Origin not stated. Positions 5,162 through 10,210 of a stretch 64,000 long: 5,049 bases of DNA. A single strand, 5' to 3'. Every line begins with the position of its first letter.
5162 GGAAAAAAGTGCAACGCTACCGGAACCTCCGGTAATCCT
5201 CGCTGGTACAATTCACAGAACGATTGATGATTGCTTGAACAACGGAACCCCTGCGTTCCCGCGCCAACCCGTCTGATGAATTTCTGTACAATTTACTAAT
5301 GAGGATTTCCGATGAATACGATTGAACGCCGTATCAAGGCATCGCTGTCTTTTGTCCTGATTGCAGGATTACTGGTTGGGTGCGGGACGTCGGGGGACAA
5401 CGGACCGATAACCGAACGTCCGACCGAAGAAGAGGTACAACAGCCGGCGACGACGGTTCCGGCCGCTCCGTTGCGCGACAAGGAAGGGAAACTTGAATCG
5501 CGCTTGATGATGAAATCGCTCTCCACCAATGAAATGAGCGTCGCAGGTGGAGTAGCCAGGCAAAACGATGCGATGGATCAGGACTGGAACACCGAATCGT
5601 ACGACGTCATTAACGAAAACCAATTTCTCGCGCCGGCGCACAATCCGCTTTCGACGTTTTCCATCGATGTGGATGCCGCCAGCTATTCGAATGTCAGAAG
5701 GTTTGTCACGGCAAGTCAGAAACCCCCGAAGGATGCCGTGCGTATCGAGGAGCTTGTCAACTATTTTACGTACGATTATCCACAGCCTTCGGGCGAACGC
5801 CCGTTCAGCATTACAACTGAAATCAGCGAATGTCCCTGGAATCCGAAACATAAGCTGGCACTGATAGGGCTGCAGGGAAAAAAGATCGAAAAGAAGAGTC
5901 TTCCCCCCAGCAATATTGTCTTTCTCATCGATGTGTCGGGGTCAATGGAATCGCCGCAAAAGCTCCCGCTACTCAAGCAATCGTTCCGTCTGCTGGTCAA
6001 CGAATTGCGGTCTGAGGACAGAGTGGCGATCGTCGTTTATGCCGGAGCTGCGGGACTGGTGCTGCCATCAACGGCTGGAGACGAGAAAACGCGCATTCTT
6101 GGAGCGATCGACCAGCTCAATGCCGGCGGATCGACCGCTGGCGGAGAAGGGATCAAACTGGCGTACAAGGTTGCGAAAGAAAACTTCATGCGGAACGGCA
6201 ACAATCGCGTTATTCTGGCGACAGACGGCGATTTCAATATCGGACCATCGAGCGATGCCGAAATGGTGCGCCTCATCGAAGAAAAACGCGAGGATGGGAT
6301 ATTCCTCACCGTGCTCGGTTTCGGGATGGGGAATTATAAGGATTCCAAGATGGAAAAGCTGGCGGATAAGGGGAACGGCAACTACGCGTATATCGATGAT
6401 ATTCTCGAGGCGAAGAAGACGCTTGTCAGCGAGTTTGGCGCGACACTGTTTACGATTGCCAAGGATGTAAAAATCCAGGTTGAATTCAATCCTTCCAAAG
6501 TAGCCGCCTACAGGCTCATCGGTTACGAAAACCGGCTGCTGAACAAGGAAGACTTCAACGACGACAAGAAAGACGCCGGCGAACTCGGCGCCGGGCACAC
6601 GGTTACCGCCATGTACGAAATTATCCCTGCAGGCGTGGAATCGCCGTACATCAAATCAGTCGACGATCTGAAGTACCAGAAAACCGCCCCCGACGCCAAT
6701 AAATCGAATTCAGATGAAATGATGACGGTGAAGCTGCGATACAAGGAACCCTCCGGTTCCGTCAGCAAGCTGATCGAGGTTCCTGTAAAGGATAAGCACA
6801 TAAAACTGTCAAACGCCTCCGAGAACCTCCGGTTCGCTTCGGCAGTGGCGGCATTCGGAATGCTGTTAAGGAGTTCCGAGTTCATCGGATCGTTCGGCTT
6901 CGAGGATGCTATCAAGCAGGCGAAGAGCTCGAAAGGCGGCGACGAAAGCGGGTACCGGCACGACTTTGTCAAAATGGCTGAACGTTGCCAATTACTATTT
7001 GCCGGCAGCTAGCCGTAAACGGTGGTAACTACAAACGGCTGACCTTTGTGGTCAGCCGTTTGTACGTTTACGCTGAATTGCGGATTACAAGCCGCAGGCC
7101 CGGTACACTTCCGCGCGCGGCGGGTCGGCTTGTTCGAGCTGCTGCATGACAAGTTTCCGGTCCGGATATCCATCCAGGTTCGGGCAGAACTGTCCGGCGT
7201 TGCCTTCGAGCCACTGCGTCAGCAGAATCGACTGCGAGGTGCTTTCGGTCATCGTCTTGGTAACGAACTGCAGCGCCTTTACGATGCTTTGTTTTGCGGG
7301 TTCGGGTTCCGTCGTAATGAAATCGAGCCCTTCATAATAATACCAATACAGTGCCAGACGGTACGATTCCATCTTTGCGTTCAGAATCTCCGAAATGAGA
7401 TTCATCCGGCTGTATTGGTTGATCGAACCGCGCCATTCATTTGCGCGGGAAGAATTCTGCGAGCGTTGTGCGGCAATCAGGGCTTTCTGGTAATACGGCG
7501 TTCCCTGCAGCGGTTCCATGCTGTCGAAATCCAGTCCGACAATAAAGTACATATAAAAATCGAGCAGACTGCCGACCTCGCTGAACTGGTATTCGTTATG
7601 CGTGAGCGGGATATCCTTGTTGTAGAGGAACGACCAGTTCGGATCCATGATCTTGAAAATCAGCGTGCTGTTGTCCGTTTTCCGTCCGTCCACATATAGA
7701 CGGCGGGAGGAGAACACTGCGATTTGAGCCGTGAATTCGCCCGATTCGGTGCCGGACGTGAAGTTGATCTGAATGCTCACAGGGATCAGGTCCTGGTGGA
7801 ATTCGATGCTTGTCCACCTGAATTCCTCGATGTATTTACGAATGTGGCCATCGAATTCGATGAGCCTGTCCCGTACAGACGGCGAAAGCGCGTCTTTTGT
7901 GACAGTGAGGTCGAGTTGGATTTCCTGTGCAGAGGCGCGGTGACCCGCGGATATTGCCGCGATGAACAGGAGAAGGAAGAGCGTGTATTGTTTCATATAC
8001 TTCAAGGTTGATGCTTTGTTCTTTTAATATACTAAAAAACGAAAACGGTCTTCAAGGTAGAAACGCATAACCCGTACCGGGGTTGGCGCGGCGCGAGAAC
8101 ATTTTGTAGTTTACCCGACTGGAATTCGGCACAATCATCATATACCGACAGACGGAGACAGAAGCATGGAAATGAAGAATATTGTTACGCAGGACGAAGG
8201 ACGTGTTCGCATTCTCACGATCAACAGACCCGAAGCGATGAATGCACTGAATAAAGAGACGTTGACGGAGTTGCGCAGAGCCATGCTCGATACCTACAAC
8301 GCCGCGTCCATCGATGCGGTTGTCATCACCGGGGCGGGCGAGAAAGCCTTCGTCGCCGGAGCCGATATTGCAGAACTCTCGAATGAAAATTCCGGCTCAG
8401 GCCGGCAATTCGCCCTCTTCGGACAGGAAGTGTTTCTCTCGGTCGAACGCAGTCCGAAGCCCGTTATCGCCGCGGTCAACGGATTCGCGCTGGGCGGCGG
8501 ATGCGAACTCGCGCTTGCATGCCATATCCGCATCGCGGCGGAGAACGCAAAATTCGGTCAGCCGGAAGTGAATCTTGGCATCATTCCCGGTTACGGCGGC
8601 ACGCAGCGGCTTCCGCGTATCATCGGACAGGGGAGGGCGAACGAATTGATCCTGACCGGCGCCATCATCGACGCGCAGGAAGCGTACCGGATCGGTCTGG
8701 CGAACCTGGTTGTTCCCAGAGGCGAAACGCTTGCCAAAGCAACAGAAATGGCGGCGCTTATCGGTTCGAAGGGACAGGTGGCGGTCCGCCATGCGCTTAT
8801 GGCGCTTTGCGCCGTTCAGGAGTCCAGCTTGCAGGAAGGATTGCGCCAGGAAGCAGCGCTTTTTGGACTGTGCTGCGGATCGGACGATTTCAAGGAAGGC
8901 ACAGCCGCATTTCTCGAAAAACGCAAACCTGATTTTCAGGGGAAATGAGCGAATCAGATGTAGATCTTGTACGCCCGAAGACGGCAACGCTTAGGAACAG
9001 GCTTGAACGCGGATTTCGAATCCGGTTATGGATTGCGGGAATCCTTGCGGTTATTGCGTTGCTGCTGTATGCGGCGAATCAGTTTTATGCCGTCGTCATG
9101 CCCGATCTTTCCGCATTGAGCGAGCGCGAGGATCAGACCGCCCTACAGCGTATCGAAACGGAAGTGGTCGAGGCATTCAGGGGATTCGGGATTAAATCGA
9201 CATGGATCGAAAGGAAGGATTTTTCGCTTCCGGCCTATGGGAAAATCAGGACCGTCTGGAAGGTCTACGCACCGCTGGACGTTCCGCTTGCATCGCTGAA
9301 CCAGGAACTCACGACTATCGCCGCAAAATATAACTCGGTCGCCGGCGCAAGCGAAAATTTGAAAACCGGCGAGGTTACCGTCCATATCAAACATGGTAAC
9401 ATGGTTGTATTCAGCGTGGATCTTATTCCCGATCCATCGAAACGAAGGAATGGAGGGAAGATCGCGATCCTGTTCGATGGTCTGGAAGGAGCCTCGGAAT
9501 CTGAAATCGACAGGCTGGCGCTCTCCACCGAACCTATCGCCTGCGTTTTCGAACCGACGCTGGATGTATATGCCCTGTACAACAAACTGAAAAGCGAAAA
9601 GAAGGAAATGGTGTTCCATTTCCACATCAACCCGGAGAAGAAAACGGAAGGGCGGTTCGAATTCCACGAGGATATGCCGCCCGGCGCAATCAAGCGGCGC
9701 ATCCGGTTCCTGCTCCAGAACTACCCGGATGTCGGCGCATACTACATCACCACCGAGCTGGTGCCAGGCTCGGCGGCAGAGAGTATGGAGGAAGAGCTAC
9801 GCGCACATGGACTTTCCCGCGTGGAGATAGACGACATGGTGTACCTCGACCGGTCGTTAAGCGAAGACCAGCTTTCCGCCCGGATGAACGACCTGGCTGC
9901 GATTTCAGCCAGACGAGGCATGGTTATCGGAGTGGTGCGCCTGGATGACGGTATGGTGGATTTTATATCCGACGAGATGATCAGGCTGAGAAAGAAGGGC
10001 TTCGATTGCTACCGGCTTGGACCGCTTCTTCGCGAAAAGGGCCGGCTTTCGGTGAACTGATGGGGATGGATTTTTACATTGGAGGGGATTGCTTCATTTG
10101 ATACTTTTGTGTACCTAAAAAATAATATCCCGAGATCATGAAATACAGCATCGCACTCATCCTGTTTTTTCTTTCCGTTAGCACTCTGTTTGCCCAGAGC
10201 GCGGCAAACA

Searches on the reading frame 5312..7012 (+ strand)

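Call 12: search_protein_families(library=ncbifam, proteins=[window:5312-7012:+], max_evalue=0.001)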
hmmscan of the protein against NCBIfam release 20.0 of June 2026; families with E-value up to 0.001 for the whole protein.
window:5312-7012:+ (566 aa): 7 families
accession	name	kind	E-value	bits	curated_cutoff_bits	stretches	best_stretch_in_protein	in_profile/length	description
TIGR02442.1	Cob-chelat-sub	hypoth_equivalog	4.3e-11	42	779.45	1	200-362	473-641/641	putative cobaltochelatase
TIGR03788.1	marine_srt_targ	equivalog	5.3e-11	41.7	551.65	1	194-391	267-458/629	marine proteobacterial sortase target protein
TIGR00868.1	hCaCC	subfamily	3.3e-07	28.5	900.85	1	203-377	308-475/863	calcium-activated chloride channel protein 1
TIGR02031.1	BchD-ChlD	equivalog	7.7e-07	28.2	499.55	1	190-315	416-541/608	magnesium chelatase ATPase subunit D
NF009943.0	PRK13406.1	equivalog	1.7e-06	26.8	571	1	200-313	402-514/585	magnesium chelatase subunit D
NF010238.0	PRK13685.1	subfamily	5.9e-06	25.6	432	1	202-313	99-218/335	hypothetical protein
NF047508.1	VWA_BatA_Lepto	exception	9.2e-05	21.6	380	1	201-320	90-213/315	VWA domain-containing protein BatA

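Call 77: search_protein_families(library=pfam, proteins=[window:5312-7012:+], max_evalue=0.01)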
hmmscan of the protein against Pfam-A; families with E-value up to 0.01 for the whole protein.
window:5312-7012:+ (566 aa): 5 families
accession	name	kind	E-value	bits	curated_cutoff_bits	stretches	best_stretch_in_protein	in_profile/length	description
PF12034.13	YfbK_C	-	7.4e-76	254.8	25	1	377-560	1-182/184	Uncharacterized protein YfbK, C-terminal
PF12450.13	vWF_A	-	2.7e-41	139.9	25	1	92-182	2-92/94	von Willebrand factor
PF00092.34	VWA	-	4.7e-18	66.4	23.8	1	201-363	1-163/174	von Willebrand factor type A domain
PF13519.12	VWA_2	-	7.3e-16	59.2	27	1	202-306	1-106/107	von Willebrand factor type A domain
PF13768.12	VWA_3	-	4.8e-08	33.6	27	1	201-358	2-153/155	von Willebrand factor type A domain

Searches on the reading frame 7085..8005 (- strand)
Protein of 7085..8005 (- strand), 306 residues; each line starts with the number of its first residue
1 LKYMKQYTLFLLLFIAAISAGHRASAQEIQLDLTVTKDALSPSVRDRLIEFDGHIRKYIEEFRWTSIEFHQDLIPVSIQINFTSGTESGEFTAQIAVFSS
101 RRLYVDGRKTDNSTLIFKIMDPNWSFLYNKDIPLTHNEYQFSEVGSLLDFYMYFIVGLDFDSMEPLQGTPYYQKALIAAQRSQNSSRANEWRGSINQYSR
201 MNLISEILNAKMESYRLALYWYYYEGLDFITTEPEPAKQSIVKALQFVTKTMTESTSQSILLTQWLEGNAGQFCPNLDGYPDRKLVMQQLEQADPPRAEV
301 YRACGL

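Call 12: search_protein_families(library=ncbifam, proteins=[window:7085-8005:-], max_evalue=0.001)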
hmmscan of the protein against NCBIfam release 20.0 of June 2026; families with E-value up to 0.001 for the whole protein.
window:7085-8005:- (306 aa): 1 family
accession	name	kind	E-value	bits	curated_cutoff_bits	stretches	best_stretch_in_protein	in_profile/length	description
NF052317.1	T9SS_PorD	equivalog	6.7e-47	159.9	170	1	12-298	5-288/295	type IX secretion system protein PorD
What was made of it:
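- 7085..8005 (-): PorD-like (DUF4835) protein, the only T9SS machinery candidate in the window. NF052317 T9SS_PorD at E 6.7e-47, 159.9 bits, just below the equivalog cut-off of 170 (call 12).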

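Call 77: search_protein_families(library=pfam, proteins=[window:7085-8005:-], max_evalue=0.01)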
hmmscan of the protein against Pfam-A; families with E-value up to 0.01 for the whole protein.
window:7085-8005:- (306 aa): 1 family
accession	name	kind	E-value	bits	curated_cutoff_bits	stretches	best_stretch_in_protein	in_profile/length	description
PF16119.10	DUF4835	-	1.3e-47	162.8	25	1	27-295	1-267/276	Domain of unknown function (DUF4835)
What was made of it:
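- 7085..8005 (-): PF16119 162.8 bits (call 77).
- Checked: Only a PorD-like gene (7085-8005) is visible in the window (calls 12, 77).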

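Call 93: find_homologous_proteins(query=window:7088-8005:-, max_evalue=1e-10)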
Query window:7088-8005:- (306 aa): 33 proteins with E <= 1e-10 among 970 candidates.
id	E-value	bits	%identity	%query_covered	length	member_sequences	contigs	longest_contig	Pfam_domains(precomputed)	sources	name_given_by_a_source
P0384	4.8e-201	684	100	99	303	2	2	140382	PF16119.11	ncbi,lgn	-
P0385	3.8e-126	438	67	92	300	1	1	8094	PF16119.11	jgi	jgi:uncharacterized protein DUF4835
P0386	3.4e-114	399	58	99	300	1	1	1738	PF16119.11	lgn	-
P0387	2.3e-101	357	50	100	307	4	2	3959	PF16119.11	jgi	-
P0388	2.4e-101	357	54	97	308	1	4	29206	PF16119.11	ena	-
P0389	5.2e-101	356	51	99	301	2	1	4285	PF16119.11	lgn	-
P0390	1.8e-100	354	53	92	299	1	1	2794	PF16119.11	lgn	-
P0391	5.1e-100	352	53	92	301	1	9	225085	PF16119.11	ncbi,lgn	-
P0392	1.0e-99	351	54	96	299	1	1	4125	PF16119.11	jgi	jgi:hypothetical protein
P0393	2.0e-99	350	52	96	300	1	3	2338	PF16119.11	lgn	-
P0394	2.5e-99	350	51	97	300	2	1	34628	PF16119.11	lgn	-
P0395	2.9e-99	350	53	91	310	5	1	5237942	PF16119.11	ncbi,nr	ncbi:MAG: DUF4835 family protein [Bacteroidia bacterium]|nr:DUF4835 family protein [Bacteroidia bact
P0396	7.3e-99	349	51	97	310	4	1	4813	PF16119.11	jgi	jgi:hypothetical protein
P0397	1.3e-98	348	52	97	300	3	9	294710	PF16119.11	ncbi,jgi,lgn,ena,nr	ncbi:MAG TPA: DUF4835 family protein [Bacteroidota bacterium]|nr:DUF4835 family protein [Bacteroidot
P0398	3.7e-98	346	52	96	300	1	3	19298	PF16119.11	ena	-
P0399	2.1e-97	344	50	97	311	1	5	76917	PF16119.11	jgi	jgi:hypothetical protein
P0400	3.0e-97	343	52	91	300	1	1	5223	PF16119.11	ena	-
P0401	5.6e-96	339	50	94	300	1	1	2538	PF16119.11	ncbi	-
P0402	1.5e-95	338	49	97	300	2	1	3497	PF16119.11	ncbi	-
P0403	1.9e-95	337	53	91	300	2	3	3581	PF16119.11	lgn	-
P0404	2.8e-95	337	51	91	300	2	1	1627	PF16119.11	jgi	jgi:hypothetical protein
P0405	3.2e-95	337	47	98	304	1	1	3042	PF16119.11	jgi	jgi:hypothetical protein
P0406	3.8e-95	336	50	97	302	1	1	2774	PF16119.11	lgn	-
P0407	5.8e-95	336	50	97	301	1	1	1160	PF16119.11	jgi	jgi:hypothetical protein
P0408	1.6e-94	334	49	97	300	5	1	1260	PF16119.11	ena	-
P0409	1.6e-94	334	51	91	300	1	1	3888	PF16119.11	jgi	jgi:hypothetical protein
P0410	8.7e-94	332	48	96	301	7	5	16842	PF16119.11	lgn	-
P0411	1.4e-91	325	46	99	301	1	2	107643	PF16119.11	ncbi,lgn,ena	-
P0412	2.9e-89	317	48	92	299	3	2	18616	PF16119.11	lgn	-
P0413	1.0e-88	315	50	90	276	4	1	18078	PF16119.11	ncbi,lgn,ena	-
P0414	3.7e-85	304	48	92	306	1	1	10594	PF16119.11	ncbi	-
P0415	6.7e-84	300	47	92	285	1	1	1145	PF16119.11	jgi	jgi:hypothetical protein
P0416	1.1e-31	128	61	31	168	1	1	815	PF16119.11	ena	-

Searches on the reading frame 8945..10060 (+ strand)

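Call 77: search_protein_families(library=pfam, proteins=[window:8945-10060:+], max_evalue=0.01)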
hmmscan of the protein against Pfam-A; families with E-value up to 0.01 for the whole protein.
window:8945-10060:+ (371 aa): 1 family
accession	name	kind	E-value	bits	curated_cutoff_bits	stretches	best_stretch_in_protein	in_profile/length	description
PF04748.18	Polysacc_deac_2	-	4.3e-05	23.1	27.5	1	286-355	139-205/212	Divergent polysaccharide deacetylase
